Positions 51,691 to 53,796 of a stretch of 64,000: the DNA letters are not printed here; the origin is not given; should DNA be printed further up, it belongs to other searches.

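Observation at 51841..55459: Tandem transmembrane kinase + predicted pseudokinase, each ending in a periplasmic Calx-beta-like domain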

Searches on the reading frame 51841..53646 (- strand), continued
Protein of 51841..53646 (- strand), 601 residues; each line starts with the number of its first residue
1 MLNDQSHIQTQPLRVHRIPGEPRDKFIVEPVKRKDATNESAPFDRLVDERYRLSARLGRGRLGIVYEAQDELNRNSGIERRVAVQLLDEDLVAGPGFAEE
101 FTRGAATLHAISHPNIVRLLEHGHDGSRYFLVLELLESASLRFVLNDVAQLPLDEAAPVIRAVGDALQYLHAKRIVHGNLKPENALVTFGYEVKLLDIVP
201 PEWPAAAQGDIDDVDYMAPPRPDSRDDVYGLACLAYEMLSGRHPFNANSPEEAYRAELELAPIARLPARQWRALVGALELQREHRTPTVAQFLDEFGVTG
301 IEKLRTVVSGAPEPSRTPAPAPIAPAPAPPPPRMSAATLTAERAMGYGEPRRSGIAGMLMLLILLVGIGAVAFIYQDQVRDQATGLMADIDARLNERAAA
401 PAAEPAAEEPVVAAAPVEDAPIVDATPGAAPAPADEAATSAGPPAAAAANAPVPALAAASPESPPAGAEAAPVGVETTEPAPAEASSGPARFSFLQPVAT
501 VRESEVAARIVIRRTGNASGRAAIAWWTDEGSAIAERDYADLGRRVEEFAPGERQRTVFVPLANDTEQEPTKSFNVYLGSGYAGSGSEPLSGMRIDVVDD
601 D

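Call 7: find_homologous_proteins(query=window:51841-53646:-, max_evalue=1e-10)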
Query window:51841-53646:- (601 aa): 431 proteins with E <= 1e-10 among 8000 candidates; the best 120 are listed.
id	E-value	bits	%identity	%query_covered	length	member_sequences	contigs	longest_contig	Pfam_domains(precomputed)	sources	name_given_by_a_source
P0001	0.0e+0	1310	100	100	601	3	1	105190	PF07714.24,PF00069.32,PF03160.21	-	-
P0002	4.5e-287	972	73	100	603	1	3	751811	PF07714.24,PF00069.32,PF03160.21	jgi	jgi:hypothetical protein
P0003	3.2e-192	659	56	100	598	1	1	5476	PF07714.24,PF00069.32,PF03160.21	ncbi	ncbi:MAG: protein kinase domain-containing protein [Steroidobacteraceae bacterium]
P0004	3.9e-190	652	55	99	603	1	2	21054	PF07714.24,PF00069.32,PF03160.21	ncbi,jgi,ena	-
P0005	1.1e-189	650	57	71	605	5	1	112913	PF07714.24,PF00069.32,PF03160.21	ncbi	ncbi:MAG: protein kinase [Steroidobacteraceae bacterium]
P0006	1.4e-188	647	55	100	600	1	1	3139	PF07714.24,PF00069.32,PF03160.21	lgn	-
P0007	2.1e-186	640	54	99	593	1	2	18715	PF07714.24,PF00069.32,PF03160.21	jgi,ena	-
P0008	5.2e-186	638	56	99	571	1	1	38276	PF07714.24,PF00069.32,PF03160.21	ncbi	-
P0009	4.3e-184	632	56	100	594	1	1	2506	PF07714.24,PF00069.32,PF03160.21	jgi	jgi:hypothetical protein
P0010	1.2e-182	627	54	99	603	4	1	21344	PF07714.24,PF00069.32,PF03160.21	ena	-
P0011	7.4e-182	625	54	99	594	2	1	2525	PF07714.24,PF00069.32,PF03160.21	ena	-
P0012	9.9e-182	624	54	99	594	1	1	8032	PF07714.24,PF00069.32,PF03160.21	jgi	jgi:protein kinase-like protein/Calx-beta domain-containing protein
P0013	1.5e-181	624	55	99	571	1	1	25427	PF07714.24,PF00069.32,PF03160.21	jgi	jgi:hypothetical protein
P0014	2.5e-181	623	53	99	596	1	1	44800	PF07714.24,PF00069.32,PF03160.21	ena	-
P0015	4.1e-180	619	54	100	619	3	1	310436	PF07714.24,PF00069.32,PF03160.21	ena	-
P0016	1.5e-179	617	54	99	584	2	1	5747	PF07714.24,PF00069.32,PF03160.21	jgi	jgi:hypothetical protein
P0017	4.9e-178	612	54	97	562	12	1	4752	PF07714.24,PF00069.32,PF03160.21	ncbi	-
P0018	2.6e-177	610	54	96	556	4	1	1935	PF07714.24,PF00069.32,PF03160.21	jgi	jgi:hypothetical protein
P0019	2.0e-176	607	54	99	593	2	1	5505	PF07714.24,PF00069.32,PF03160.21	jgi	jgi:hypothetical protein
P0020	8.3e-176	605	54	96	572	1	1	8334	PF07714.24,PF00069.32,PF03160.21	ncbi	-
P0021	1.4e-175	604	55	100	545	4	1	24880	PF07714.24,PF00069.32,PF03160.21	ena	-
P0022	1.8e-174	600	52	100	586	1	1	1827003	PF07714.24,PF00069.32,PF03160.21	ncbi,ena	-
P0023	3.7e-174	599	55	96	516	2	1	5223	PF07714.24,PF00069.32,PF03160.21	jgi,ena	-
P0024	8.4e-174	598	51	98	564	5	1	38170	PF07714.24,PF00069.32,PF03160.21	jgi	-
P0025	9.4e-174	598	56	93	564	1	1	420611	PF07714.24,PF00069.32,PF03160.21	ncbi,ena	-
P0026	1.5e-172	594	52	99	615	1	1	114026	PF07714.24,PF00069.32,PF03160.21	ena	-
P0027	1.9e-172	594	53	99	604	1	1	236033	PF07714.24,PF00069.32,PF03160.21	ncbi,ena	-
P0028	2.5e-172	593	53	99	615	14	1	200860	PF07714.24,PF00069.32,PF03160.21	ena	-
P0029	2.7e-172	593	55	99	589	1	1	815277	PF07714.24,PF00069.32,PF03160.21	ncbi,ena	-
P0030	1.8e-171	590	54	96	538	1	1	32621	PF07714.24,PF00069.32,PF03160.21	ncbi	-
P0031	1.2e-170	588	55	100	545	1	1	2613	PF07714.24,PF00069.32,PF03160.21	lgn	-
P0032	6.7e-170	585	51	100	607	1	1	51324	PF07714.24,PF00069.32,PF03160.21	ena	-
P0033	1.5e-169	584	54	99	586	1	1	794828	PF07714.24,PF00069.32,PF03160.21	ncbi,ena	-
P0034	1.8e-169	584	51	99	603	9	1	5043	PF07714.24,PF00069.32,PF03160.21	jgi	-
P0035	6.6e-169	582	51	99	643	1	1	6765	PF07714.24,PF00069.32,PF03160.21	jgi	jgi:hypothetical protein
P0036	1.9e-168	580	50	99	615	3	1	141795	PF07714.24,PF00069.32,PF03160.21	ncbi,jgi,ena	-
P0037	2.3e-168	580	49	69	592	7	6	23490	PF07714.24,PF00069.32,PF03160.21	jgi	jgi:hypothetical protein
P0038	3.6e-167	576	50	99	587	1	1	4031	PF07714.24,PF00069.32,PF03160.21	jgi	jgi:hypothetical protein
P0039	1.5e-166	574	52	99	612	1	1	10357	PF07714.24,PF00069.32,PF03160.21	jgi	jgi:hypothetical protein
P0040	2.2e-166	574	53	71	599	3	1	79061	PF07714.24,PF00069.32,PF03160.21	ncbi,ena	-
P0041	4.0e-166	573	50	100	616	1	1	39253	PF07714.24,PF00069.32,PF03160.21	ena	-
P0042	4.1e-166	573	69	19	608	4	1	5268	PF07714.24,PF00069.32,PF03160.21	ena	-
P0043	6.5e-166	572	52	100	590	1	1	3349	PF07714.24,PF00069.32,PF03160.21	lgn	-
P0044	9.2e-166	572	51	99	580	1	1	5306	PF07714.24,PF00069.32,PF03160.21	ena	-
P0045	9.3e-166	572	50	99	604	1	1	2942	PF07714.24,PF00069.32,PF03160.21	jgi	jgi:serine/threonine protein kinase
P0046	1.5e-165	571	51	99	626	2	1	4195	PF07714.24,PF00069.32,PF03160.21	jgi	jgi:serine/threonine protein kinase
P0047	2.1e-165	570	50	99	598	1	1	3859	PF07714.24,PF00069.32,PF03160.21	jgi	jgi:hypothetical protein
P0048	8.6e-165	568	51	99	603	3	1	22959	PF07714.24,PF00069.32,PF03160.21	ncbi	-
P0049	4.5e-164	566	51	99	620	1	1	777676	PF07714.24,PF00069.32,PF03160.21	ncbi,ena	-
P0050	5.3e-164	566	51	100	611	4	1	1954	PF07714.24,PF00069.32,PF03160.21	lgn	-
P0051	7.3e-164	565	50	99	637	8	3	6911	PF07714.24,PF00069.32,PF03160.21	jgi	jgi:hypothetical protein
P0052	9.5e-164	565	50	99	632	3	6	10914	PF07714.24,PF00069.32,PF03160.21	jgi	jgi:hypothetical protein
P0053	1.8e-163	564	58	51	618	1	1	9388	PF07714.24,PF00069.32,PF03160.21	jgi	jgi:hypothetical protein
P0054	2.3e-163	564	49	99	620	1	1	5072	PF07714.24,PF00069.32,PF03160.21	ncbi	-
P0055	5.3e-163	562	51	99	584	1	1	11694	PF07714.24,PF00069.32,PF03160.21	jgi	jgi:serine/threonine protein kinase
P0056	1.5e-162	561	52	93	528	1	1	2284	PF07714.24,PF00069.32,PF03160.21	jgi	jgi:hypothetical protein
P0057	1.5e-162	561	50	99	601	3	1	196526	PF07714.24,PF00069.32,PF03160.21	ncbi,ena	-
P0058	2.3e-162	560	48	99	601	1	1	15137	PF07714.24,PF00069.32,PF03160.21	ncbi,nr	ncbi:MAG TPA: protein kinase [Steroidobacteraceae bacterium]|nr:protein kinase [Steroidobacteraceae 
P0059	2.3e-162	560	48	99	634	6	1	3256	PF07714.24,PF00069.32,PF03160.21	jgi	-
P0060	3.0e-162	560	51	100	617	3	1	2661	PF07714.24,PF00069.32,PF03160.21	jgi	jgi:Protein kinase domain/Calx-beta domain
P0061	3.3e-162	560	50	99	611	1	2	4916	PF07714.24,PF00069.32,PF03160.21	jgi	jgi:hypothetical protein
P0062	3.5e-162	560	49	99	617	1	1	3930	PF07714.24,PF00069.32,PF03160.21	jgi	jgi:Protein tyrosine and serine/threonine kinase/Calx-beta domain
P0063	1.3e-161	558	49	100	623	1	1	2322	PF07714.24,PF00069.32,PF03160.21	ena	-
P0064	1.9e-161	557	51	99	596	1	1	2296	PF07714.24,PF00069.32,PF03160.21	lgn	-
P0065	2.7e-161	557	53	71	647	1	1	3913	PF07714.24,PF00069.32,PF03160.21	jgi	jgi:serine/threonine protein kinase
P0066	3.1e-161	557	56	53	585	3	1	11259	PF07714.24,PF00069.32,PF03160.21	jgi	jgi:hypothetical protein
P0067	3.1e-161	557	50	99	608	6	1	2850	PF07714.24,PF00069.32,PF03160.21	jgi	jgi:hypothetical protein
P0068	3.3e-161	557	48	99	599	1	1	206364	PF07714.24,PF00069.32,PF03160.21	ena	-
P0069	3.5e-161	556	50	99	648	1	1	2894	PF07714.24,PF00069.32,PF03160.21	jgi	jgi:hypothetical protein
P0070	4.1e-161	556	49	99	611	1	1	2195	PF07714.24,PF00069.32,PF03160.21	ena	-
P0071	1.8e-160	554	50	99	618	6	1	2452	PF07714.24,PF00069.32,PF03160.21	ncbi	-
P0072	2.1e-160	554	47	99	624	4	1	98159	PF07714.24,PF00069.32,PF03160.21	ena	-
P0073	2.7e-160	553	49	100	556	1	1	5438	PF07714.24,PF00069.32,PF03160.21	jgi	jgi:hypothetical protein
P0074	3.1e-160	553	49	100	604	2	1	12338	PF07714.24,PF00069.32,PF03160.21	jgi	jgi:hypothetical protein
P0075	3.5e-160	553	50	100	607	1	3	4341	PF07714.24,PF00069.32,PF03160.21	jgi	jgi:hypothetical protein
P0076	3.5e-160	553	50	100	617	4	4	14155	PF07714.24,PF00069.32,PF03160.21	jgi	jgi:hypothetical protein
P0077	5.2e-160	553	51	99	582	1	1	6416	PF07714.24,PF00069.32,PF03160.21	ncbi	-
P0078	5.7e-160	552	48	99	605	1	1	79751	PF07714.24,PF00069.32,PF03160.21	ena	-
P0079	7.7e-160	552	50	99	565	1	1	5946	PF07714.24,PF00069.32,PF03160.21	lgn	-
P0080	7.8e-160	552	48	99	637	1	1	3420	PF07714.24,PF00069.32,PF03160.21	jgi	jgi:Protein kinase domain/Calx-beta domain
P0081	9.0e-160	552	50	99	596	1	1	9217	PF07714.24,PF00069.32,PF03160.21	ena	-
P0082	1.0e-159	552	49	99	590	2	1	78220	PF07714.24,PF00069.32,PF03160.21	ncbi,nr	ncbi:MAG TPA: protein kinase [Steroidobacteraceae bacterium]|nr:protein kinase [Steroidobacteraceae 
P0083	1.2e-159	551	51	99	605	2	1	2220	PF07714.24,PF00069.32,PF03160.21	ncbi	-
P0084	1.2e-159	551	48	99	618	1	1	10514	PF07714.24,PF00069.32,PF03160.21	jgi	jgi:Protein kinase domain/Calx-beta domain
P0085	1.9e-159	551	51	100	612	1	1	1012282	PF07714.24,PF00069.32,PF03160.21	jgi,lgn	-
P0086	2.2e-159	550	50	100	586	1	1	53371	PF07714.24,PF00069.32,PF03160.21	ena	-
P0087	2.2e-159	550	48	100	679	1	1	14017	PF07714.24,PF00069.32,PF03160.21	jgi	jgi:serine/threonine protein kinase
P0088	2.4e-159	550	49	100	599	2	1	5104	PF07714.24,PF00069.32,PF03160.21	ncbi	-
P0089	4.2e-159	550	49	99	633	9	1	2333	PF07714.24,PF00069.32,PF03160.21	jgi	jgi:serine/threonine protein kinase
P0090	5.1e-159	549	49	99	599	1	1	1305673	PF07714.24,PF00069.32,PF03160.21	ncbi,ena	-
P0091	5.6e-159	549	49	99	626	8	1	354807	PF07714.24,PF00069.32,PF03160.21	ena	-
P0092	6.5e-159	549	50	99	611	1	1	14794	PF07714.24,PF00069.32,PF03160.21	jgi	jgi:serine/threonine protein kinase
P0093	7.6e-159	549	50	99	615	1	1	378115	PF07714.24,PF00069.32,PF03160.21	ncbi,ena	-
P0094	9.4e-159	548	52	99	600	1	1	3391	PF07714.24,PF00069.32,PF03160.21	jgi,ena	-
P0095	1.3e-158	548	49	99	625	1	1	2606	PF07714.24,PF00069.32,PF03160.21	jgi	jgi:hypothetical protein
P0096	1.3e-158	548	49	100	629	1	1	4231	PF07714.24,PF00069.32,PF03160.21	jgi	jgi:Protein tyrosine and serine/threonine kinase/Calx-beta domain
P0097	1.4e-158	548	49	100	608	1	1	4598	PF07714.24,PF00069.32,PF03160.21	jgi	jgi:Protein kinase domain/Calx-beta domain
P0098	1.5e-158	548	50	99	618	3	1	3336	PF07714.24,PF00069.32,PF03160.21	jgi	jgi:hypothetical protein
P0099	2.2e-158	547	49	100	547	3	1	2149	PF06293.21,PF07714.24,PF00069.32,PF03160.21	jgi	-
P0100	2.4e-158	547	49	100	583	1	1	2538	PF07714.24,PF00069.32,PF03160.21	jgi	jgi:outer membrane biosynthesis protein TonB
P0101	3.4e-158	547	48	99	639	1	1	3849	PF07714.24,PF00069.32,PF03160.21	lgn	-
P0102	3.5e-158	547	49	99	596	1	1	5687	PF07714.24,PF00069.32,PF03160.21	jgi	jgi:hypothetical protein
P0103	3.5e-158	547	52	65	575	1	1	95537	PF07714.24,PF00069.32,PF03160.21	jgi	-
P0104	5.0e-158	546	51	99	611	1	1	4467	PF07714.24,PF00069.32,PF03160.21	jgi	jgi:serine/threonine protein kinase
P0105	5.5e-158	546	49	98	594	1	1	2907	PF07714.24,PF00069.32,PF03160.21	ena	-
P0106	6.4e-158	546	50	99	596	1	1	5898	PF07714.24,PF00069.32,PF03160.21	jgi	jgi:hypothetical protein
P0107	9.7e-158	545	50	100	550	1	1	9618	PF07714.24,PF00069.32,PF03160.21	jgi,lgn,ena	-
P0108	1.3e-157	545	48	100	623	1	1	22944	PF07714.24,PF00069.32,PF03160.21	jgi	jgi:hypothetical protein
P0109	3.2e-157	543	50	97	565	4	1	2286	PF07714.24,PF00069.32,PF03160.21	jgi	jgi:hypothetical protein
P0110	7.2e-157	542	50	99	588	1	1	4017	PF07714.24,PF00069.32,PF03160.21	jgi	-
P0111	1.4e-156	541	49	100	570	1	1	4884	PF07714.24,PF00069.32,PF03160.21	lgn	-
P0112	1.5e-156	541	50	99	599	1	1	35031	PF07714.24,PF00069.32,PF03160.21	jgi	jgi:Protein kinase domain/Calx-beta domain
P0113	2.2e-156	541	50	98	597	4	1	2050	PF07714.24,PF00069.32,PF03160.21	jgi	jgi:hypothetical protein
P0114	4.5e-156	540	49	99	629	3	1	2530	PF07714.24,PF00069.32,PF03160.21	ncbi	-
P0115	4.8e-156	539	48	99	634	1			PF07714.24,PF00069.32,PF03160.21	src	-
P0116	5.4e-156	539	51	99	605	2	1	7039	PF07714.24,PF00069.32,PF03160.21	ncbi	-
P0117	7.7e-156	539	48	99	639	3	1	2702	PF07714.24,PF00069.32,PF03160.21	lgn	-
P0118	8.4e-156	539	50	99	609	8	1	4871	PF07714.24,PF00069.32,PF03160.21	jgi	jgi:hypothetical protein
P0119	9.3e-156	539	48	99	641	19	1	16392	PF07714.24,PF00069.32,PF03160.21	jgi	-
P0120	1.1e-155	538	48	99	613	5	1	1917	PF07714.24,PF00069.32,PF03160.21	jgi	jgi:hypothetical protein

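Call 11: find_related_loci(query=A1, collection=genome_contigs, flank=6000)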
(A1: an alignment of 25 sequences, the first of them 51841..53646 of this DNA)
Query A1 (601 aa) in genome_contigs; peptide patterns used: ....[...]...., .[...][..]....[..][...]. (x = any residue, [..] = any of these).
524 stretches matched a pattern; 498 encode a relative of the query (tblastn E <= 1e-3); the best 80 are kept; 74 distinct loci.
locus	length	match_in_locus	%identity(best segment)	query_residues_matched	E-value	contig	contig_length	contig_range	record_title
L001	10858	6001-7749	55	1-601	0e+0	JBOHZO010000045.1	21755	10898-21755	MAG: Steroidobacteraceae bacterium isolate M3-S_metawrap_bin.156 k127_513251, whole genome shotgun sequence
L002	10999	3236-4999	54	9-601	1e-175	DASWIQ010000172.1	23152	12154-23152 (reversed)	MAG TPA_asm: Steroidobacteraceae bacterium isolate SMAG_U2873 k141_1048493, whole genome shotgun sequence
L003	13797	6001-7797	53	9-601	2e-175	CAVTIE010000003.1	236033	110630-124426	MAG: uncultured Gammaproteobacteria bacterium isolate MFD06229.bin.2.122 genome assembly, contig: contig_6217, whole gen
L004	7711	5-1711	54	28-601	4e-169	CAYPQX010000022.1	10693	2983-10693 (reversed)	MAG TPA_asm: uncultured Steroidobacteraceae bacterium isolate binchicken_co31_78 genome assembly, contig: k141_263387, w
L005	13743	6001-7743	54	9-601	4e-166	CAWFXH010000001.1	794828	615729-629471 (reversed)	MAG: uncultured Gammaproteobacteria bacterium isolate MFD04944.bin.2.216 genome assembly, contig: contig_23724, whole ge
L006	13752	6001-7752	55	9-601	6e-166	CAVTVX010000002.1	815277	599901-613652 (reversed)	MAG: uncultured Gammaproteobacteria bacterium isolate MFD04944.bin.2.182 genome assembly, contig: contig_38078, whole ge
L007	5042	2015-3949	48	2-601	2e-168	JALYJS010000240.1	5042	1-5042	MAG: Pseudomonadota bacterium isolate CAM bin10 SD1481-83_k127_1002017, whole genome shotgun sequence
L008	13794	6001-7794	51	9-601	5e-164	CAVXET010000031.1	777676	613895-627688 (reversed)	MAG: uncultured Gammaproteobacteria bacterium isolate MFD02242.bin.2.304 genome assembly, contig: contig_5440, whole gen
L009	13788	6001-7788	49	2-601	1e-163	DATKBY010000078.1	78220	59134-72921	MAG TPA_asm: Steroidobacteraceae bacterium isolate SMAG_U14432 k141_1953036, whole genome shotgun sequence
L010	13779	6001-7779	51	9-601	2e-163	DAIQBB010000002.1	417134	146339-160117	MAG TPA_asm: Steroidobacteraceae bacterium isolate CTOTU25982 NODE_3_length_417134_cov_13.957922, whole genome shotgun s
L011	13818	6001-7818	47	2-601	5e-158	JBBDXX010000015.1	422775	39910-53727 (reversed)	MAG: Steroidobacteraceae bacterium isolate LejiaD_66_173 Lejia_D_17_length_422775_cov_116, whole genome shotgun sequence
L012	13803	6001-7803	50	9-601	7e-158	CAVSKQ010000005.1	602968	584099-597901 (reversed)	MAG: uncultured Gammaproteobacteria bacterium isolate MFD09206.bin.2.29 genome assembly, contig: contig_428, whole genom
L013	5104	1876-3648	49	3-601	9e-153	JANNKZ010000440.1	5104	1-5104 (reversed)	MAG: Gammaproteobacteria bacterium isolate SOY_38_metabat_265 SOY_38_k141_3591466, whole genome shotgun sequence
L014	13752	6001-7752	50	1-601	3e-150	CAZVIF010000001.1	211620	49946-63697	MAG TPA_asm: uncultured Steroidobacteraceae bacterium isolate binchicken_co276_112 genome assembly, contig: NODE_48_leng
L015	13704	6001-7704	48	9-601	5e-146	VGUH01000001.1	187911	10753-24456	MAG: Gammaproteobacteria bacterium isolate M_DeepCast_100m_m1_014 M_DeepCast_100m_m1_014_Ga0194119_10000064, whole genom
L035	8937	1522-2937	28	45-585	2e-42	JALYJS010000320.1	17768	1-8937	MAG: Pseudomonadota bacterium isolate CAM bin10 SD1481-83_k127_638907, whole genome shotgun sequence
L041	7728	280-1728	33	45-598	2e-38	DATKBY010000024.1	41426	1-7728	MAG TPA_asm: Steroidobacteraceae bacterium isolate SMAG_U14432 k141_1855475, whole genome shotgun sequence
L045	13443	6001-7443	32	46-598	6e-38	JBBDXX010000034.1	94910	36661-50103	MAG: Steroidobacteraceae bacterium isolate LejiaD_66_173 Lejia_D_458_length_94910_cov_99, whole genome shotgun sequence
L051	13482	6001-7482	27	46-601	5e-37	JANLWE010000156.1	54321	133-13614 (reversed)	MAG: Gammaproteobacteria bacterium isolate OTE_20_metabat_80 OTE_20_k141_2188625, whole genome shotgun sequence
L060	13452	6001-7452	32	45-585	8e-35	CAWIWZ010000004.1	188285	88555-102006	MAG: uncultured Gammaproteobacteria bacterium isolate MFD04850.bin.2.245 genome assembly, contig: contig_131004, whole g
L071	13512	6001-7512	33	43-600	2e-32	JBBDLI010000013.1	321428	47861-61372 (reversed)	MAG: Steroidobacteraceae bacterium isolate LejiaA_66_279 Lejia_A_38_length_321428_cov_169, whole genome shotgun sequence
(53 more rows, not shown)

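Call 60: predict_structure(alignment_id=A1)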
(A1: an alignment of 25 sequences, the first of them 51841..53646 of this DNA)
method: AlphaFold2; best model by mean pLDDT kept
length: 601 residues; sequences in the alignment: 25
mean_pLDDT: 55.5   pTM: 0.32
mean pLDDT of the five models: 55.5, 55.4, 55.3, 54.4, 49.8
residues with pLDDT >= 90: 29; 70-90: 146; 50-70: 151; < 50: 275
segments of 3 or more residues with pLDDT < 50: 1-21, 23-29, 31-42, 59-62, 110-116, 137-226, 299-321, 332-352, 399-404, 406-460, 466-471, 473-484
pLDDT, mean of each block of 10 residues (from residue 1): 35 33 38 34 61 66 65 63 69 62 53 50 76 52 34 41 39 32 33 29 33 37 50 56 58 65 72 76 57 60 36 37 49 38 37 65 84 73 71 61 43 32 31 31 31 34 39 40 58 92 86 89 85 67 81 90 78 87 65 89 66
secondary structure, 60 per line:
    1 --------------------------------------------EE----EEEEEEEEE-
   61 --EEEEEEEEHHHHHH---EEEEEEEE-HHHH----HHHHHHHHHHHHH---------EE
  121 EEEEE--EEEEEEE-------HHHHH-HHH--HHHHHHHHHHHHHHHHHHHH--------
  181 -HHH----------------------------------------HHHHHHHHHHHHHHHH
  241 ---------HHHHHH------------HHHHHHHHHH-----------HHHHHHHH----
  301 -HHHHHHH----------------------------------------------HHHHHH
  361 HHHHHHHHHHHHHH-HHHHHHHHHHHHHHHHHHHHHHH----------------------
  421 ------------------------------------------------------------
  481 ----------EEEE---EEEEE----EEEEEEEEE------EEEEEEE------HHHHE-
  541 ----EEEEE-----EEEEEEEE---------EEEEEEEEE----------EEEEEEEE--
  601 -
elements in order: E51-59 E63-70 H71-76 E80-87 H89-92 H97-109 E119-125 E128-134 H142-146 H153-172 H225-240 H250-255 H268-277 H289-296 H302-308 H355-374 H376-398 E491-494 E498-502 E507-515 E522-528 H535-538 E545-549 E555-562 E572-580 E591-598
